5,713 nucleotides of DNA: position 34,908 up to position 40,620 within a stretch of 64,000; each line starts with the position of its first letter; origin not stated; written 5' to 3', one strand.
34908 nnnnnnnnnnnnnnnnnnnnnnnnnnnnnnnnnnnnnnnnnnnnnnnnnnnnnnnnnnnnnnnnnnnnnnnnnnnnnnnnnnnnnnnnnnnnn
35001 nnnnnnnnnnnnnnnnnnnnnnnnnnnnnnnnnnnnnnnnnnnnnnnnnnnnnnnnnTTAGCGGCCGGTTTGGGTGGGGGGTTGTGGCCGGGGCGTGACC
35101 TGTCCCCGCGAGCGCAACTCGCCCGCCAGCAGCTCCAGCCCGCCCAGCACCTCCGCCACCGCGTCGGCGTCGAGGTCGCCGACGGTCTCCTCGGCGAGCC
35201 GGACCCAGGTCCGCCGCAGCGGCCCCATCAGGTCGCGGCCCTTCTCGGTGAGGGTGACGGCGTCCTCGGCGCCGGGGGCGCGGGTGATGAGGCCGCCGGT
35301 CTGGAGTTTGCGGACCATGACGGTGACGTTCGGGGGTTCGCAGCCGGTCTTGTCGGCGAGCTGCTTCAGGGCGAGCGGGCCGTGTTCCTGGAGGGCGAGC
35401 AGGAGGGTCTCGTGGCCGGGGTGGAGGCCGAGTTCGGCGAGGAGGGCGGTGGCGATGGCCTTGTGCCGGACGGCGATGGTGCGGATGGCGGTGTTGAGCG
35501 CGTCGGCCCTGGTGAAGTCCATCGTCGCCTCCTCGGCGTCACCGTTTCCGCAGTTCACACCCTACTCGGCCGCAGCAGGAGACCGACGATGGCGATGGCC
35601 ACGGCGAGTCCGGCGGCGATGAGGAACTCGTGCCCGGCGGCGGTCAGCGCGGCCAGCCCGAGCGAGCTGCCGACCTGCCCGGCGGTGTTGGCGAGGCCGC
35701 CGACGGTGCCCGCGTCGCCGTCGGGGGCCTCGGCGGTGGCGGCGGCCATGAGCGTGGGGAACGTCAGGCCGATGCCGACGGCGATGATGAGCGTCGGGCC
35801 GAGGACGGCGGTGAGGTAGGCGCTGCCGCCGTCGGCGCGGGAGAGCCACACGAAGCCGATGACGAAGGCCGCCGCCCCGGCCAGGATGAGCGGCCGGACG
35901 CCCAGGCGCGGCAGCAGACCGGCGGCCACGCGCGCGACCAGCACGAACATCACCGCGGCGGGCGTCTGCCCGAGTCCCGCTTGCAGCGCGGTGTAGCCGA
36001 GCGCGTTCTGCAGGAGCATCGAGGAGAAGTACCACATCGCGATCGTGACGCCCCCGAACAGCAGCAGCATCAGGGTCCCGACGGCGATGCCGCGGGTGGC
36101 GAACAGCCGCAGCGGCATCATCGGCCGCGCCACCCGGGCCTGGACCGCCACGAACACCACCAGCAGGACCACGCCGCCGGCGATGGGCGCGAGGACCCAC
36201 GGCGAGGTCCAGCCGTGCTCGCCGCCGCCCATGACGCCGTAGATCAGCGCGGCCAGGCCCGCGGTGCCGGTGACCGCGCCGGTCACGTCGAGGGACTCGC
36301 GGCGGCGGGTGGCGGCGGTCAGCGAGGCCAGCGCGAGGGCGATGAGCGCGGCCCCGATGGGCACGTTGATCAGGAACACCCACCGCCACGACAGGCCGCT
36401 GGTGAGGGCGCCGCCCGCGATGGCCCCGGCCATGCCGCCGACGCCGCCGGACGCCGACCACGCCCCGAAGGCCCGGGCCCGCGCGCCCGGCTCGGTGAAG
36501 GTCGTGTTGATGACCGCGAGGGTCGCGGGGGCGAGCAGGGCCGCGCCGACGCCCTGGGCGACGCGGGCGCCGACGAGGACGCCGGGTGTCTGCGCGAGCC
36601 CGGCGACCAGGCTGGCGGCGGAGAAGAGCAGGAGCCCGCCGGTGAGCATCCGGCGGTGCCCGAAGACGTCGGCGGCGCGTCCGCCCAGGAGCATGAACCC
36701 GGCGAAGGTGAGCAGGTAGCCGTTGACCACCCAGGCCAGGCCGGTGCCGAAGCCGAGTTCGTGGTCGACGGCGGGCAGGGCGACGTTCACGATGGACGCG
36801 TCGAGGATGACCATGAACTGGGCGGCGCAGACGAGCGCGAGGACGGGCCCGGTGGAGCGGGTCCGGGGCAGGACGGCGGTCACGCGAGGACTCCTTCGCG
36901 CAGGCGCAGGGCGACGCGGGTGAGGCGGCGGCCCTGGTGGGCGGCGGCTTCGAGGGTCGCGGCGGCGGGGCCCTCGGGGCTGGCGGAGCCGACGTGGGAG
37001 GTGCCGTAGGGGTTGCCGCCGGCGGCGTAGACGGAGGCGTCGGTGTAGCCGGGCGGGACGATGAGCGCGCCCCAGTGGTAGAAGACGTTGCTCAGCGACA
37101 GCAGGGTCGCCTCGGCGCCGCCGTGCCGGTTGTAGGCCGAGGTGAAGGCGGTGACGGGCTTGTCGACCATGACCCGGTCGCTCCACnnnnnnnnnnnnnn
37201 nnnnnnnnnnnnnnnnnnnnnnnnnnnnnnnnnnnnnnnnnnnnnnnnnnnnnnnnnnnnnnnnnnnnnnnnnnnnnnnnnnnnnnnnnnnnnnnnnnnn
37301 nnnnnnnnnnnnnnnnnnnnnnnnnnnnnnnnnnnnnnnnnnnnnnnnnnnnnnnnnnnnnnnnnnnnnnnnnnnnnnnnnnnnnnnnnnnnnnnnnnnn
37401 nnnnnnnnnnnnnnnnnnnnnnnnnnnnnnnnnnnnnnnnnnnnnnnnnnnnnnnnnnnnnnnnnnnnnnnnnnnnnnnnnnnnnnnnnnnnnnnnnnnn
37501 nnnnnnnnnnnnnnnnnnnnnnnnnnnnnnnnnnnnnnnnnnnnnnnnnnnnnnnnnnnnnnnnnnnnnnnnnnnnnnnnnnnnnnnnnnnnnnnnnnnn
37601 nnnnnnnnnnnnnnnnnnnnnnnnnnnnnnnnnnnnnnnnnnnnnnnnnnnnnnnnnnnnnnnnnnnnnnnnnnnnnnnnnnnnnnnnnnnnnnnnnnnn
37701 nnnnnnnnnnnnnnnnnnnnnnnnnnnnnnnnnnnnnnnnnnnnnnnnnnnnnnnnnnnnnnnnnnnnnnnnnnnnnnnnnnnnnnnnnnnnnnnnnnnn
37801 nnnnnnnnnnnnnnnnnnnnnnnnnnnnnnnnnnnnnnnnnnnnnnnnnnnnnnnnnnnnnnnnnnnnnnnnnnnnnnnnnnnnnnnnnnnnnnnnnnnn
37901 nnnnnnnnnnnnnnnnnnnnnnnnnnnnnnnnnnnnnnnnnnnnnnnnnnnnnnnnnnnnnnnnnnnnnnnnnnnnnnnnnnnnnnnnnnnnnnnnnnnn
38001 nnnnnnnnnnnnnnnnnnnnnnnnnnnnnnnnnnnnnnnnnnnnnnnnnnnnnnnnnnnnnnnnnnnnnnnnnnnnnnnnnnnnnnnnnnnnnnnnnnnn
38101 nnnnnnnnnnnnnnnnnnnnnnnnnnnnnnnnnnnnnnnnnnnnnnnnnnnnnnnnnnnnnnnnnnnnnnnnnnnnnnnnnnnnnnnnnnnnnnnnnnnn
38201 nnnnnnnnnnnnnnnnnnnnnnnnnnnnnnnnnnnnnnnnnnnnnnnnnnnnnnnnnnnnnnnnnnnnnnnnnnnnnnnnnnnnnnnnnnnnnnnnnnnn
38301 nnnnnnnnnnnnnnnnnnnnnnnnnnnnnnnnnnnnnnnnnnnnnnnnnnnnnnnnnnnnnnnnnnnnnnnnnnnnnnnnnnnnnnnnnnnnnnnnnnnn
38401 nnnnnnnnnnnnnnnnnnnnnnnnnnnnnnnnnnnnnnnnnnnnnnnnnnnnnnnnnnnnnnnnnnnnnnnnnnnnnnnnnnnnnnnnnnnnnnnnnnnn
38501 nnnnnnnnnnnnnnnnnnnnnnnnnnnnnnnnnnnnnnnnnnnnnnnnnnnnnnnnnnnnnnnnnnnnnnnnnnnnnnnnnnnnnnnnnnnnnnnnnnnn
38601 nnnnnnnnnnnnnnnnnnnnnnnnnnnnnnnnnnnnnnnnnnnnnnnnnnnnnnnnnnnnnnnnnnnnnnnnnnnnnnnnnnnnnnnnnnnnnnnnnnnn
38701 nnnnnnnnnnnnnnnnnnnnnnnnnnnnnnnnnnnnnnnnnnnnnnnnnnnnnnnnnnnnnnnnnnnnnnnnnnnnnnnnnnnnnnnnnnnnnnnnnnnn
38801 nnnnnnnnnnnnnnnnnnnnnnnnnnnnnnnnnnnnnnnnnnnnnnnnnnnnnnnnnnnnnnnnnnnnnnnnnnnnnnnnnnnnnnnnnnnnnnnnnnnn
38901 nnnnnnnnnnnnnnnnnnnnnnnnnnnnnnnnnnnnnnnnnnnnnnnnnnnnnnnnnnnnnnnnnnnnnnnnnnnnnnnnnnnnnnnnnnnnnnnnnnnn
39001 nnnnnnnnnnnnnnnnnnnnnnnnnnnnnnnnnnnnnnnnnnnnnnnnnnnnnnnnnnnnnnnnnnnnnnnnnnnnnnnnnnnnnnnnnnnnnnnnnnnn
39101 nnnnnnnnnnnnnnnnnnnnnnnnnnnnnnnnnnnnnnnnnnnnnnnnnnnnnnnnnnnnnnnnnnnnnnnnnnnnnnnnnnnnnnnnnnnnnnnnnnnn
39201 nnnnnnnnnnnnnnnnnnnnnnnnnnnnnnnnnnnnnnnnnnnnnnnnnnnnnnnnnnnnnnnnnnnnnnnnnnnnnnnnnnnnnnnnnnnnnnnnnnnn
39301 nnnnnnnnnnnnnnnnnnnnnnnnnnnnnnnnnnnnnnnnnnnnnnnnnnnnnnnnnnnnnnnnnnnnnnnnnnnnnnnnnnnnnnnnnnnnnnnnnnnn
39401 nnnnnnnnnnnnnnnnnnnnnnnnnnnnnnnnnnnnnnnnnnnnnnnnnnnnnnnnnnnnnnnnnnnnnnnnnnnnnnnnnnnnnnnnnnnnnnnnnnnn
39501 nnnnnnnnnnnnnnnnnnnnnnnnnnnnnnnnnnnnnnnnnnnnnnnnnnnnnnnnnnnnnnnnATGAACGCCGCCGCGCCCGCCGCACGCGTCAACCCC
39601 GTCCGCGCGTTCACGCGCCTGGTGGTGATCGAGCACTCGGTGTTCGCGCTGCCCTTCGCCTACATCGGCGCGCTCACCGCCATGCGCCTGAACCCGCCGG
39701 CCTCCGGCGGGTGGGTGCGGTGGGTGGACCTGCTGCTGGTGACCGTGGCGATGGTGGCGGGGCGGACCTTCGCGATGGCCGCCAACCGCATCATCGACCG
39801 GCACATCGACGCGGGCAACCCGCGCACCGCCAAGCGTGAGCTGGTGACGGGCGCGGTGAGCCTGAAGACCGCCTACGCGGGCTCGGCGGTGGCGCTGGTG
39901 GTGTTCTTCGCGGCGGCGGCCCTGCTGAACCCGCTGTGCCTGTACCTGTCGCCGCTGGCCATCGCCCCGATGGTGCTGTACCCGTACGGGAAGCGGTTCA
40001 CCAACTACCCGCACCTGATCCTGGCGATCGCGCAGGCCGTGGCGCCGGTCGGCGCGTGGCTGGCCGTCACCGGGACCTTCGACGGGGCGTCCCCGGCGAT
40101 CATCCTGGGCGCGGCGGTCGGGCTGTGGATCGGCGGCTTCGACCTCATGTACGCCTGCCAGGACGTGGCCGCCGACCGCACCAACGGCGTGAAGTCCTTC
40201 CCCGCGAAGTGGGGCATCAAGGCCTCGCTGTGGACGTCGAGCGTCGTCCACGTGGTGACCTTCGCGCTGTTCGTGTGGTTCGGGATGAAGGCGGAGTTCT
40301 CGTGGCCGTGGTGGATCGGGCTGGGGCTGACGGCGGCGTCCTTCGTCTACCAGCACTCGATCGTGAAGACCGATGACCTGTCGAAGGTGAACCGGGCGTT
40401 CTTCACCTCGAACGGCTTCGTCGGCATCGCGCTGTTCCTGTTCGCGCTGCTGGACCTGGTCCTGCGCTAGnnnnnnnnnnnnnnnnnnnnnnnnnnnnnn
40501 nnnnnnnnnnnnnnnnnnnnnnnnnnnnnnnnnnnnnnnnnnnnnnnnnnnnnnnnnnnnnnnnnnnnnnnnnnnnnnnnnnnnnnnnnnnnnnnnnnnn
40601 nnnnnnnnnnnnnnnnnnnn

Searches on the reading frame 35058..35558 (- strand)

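Call 13: search_protein_families(library=pfam, proteins=[window:35058-35558:-], max_evalue=0.001)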
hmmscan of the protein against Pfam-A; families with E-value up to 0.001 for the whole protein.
window:35058-35558:- (166 aa): 5 families
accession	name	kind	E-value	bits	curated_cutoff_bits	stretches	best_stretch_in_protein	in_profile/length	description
PF01047.28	MarR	-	4e-09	36.7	24.6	1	52-99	8-55/59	MarR family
PF12802.13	MarR_2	-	3.5e-08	33.9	27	1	44-99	2-58/61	MarR family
PF13412.12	HTH_24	-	0.0001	22.3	21.9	1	52-92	8-48/48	Winged helix-turn-helix DNA-binding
PF25212.1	HVO_A0114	-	0.00019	21.6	27.6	1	47-95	22-70/84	HVO_A0114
PF12840.13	HTH_20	-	0.00075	19.9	27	0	52-92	9-49/51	Helix-turn-helix domain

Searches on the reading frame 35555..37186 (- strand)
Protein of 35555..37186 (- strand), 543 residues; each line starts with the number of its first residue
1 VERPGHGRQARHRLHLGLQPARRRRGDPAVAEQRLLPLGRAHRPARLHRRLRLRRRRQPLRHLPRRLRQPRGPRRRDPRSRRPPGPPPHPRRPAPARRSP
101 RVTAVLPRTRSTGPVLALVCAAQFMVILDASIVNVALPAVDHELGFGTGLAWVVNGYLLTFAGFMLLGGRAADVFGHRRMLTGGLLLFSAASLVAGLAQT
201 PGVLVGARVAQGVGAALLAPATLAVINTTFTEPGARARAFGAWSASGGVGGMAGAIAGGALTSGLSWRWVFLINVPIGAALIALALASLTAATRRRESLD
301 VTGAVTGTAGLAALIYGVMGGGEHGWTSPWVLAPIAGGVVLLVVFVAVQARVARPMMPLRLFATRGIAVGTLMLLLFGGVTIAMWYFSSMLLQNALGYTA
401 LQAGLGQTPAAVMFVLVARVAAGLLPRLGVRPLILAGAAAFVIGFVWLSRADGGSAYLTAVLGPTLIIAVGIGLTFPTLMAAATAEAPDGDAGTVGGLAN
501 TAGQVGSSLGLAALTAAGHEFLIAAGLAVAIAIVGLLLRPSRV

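Call 13: search_protein_families(library=pfam, proteins=[window:35555-37186:-], max_evalue=0.001)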
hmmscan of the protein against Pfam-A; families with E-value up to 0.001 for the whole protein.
window:35555-37186:- (543 aa): 1 family
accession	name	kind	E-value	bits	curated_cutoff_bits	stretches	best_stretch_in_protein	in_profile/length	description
PF07690.21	MFS_1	-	1e-40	140.1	33.4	1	120-510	2-346/347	Major Facilitator Superfamily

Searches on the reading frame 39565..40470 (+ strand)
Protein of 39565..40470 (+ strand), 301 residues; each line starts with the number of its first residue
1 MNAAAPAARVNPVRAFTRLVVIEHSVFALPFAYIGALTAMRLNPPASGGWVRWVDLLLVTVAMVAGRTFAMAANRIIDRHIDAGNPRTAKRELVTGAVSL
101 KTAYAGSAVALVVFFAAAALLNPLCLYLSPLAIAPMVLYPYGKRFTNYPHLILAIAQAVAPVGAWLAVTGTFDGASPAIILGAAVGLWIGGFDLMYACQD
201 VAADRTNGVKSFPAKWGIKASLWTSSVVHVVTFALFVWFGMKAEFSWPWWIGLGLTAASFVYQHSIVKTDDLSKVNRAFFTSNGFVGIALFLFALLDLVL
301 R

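Call 13: search_protein_families(library=pfam, proteins=[window:39565-40470:+], max_evalue=0.001)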
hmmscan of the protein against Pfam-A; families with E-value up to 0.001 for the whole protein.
window:39565-40470:+ (301 aa): 1 family
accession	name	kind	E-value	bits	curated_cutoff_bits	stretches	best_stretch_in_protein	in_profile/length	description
PF01040.23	UbiA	-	3.2e-56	190.8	34.2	1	46-283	12-249/250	UbiA prenyltransferase family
